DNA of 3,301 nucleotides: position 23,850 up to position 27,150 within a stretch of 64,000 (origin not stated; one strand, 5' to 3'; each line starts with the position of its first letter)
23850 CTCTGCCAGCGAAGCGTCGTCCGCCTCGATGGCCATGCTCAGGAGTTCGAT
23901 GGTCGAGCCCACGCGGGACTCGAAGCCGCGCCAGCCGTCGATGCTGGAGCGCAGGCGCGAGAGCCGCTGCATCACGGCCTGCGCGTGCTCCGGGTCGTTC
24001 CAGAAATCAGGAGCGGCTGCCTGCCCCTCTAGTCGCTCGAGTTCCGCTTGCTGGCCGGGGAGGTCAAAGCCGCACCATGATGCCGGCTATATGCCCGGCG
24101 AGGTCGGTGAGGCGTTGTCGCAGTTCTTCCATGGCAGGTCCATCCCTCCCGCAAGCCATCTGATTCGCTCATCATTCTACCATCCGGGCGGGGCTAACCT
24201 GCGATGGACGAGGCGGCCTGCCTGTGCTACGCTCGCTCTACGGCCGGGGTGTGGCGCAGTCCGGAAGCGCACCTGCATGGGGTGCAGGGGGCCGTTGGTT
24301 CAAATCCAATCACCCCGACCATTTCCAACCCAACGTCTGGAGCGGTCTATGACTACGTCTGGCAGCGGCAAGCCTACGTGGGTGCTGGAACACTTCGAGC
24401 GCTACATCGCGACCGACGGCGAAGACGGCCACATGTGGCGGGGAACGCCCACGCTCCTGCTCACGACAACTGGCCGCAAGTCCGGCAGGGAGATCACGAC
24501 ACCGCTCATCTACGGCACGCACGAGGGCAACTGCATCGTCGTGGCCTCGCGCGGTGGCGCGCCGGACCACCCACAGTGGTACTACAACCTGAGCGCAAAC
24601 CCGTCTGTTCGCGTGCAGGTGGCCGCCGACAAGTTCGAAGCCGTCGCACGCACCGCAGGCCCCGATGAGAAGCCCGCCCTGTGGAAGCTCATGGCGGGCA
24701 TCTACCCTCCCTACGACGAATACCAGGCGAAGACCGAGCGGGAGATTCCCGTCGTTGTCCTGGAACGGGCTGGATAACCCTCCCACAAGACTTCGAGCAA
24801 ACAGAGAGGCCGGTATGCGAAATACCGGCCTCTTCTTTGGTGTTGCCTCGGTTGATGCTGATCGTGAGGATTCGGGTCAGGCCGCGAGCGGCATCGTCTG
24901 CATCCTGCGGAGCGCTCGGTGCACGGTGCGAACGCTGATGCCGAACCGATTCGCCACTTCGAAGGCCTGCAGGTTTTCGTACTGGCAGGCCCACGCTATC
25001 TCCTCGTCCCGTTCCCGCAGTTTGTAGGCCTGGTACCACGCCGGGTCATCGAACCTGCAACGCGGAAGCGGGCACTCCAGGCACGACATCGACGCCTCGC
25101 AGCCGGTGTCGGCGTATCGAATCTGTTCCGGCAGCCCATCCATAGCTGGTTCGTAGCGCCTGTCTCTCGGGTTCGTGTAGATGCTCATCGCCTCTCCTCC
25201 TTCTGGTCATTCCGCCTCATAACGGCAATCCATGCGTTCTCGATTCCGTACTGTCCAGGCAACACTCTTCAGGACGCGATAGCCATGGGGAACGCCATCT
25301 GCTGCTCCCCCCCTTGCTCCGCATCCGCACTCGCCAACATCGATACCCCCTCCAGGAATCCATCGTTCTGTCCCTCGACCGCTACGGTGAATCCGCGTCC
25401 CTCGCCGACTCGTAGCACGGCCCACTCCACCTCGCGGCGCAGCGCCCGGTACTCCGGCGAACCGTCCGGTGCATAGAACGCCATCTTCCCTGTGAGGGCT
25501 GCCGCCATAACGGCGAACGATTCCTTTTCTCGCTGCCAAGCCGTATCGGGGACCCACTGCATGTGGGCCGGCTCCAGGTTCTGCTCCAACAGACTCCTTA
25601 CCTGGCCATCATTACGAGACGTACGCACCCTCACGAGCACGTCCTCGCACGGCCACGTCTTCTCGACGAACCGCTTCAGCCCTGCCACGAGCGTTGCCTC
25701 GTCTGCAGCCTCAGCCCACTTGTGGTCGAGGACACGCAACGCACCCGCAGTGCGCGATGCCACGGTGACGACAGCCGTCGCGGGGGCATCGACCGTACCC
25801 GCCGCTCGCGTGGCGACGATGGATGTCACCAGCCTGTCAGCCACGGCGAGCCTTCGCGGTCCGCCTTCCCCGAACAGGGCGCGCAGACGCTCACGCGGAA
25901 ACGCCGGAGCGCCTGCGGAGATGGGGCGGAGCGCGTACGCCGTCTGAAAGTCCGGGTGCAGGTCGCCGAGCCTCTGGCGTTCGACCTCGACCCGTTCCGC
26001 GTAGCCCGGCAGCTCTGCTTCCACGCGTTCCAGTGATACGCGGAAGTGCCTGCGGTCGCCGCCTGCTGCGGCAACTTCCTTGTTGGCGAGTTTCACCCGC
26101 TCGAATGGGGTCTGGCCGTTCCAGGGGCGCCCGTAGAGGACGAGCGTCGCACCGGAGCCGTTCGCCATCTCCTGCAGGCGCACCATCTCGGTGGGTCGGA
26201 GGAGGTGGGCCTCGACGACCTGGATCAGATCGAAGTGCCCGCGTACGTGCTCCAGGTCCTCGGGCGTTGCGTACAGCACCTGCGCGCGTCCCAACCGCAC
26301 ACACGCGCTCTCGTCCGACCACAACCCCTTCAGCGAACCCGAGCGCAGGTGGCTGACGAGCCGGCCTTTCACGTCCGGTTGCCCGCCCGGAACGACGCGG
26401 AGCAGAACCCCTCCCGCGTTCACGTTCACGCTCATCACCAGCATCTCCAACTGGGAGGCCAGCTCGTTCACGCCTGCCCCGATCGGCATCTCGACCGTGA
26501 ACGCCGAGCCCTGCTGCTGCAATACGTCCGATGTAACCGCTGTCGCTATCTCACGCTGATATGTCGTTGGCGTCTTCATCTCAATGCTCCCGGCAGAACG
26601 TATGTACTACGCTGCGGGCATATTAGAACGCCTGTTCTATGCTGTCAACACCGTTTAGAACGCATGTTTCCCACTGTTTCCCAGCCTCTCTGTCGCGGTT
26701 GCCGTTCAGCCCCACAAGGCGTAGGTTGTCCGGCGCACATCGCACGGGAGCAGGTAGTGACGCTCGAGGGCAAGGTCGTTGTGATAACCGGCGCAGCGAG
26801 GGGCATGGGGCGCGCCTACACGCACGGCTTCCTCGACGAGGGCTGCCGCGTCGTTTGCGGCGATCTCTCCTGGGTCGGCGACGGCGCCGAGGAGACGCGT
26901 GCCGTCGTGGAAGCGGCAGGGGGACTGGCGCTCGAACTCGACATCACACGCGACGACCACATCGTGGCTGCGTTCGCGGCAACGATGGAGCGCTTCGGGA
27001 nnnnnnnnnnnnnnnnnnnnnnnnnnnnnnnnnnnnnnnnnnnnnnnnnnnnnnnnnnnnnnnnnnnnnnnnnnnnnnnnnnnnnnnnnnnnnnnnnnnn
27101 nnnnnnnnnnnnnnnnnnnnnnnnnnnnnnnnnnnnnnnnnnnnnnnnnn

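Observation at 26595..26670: Three phased LexA/Cheo-type boxes wrapped around a near-consensus promoter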

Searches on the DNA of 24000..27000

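Call 81: search_rna_families(source=window, start=24000, end=27000, threshold=evalue, max_evalue=1)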
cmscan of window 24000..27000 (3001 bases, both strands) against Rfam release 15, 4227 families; matches with E-value up to 1: 1.
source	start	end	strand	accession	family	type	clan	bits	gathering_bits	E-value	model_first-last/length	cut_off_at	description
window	24245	24318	+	RF00005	tRNA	Gene; tRNA;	CL00001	58.5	29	2.2e-11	1-71/71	no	tRNA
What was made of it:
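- Tried and rejected: Rfam finds only the tRNA (call 81).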
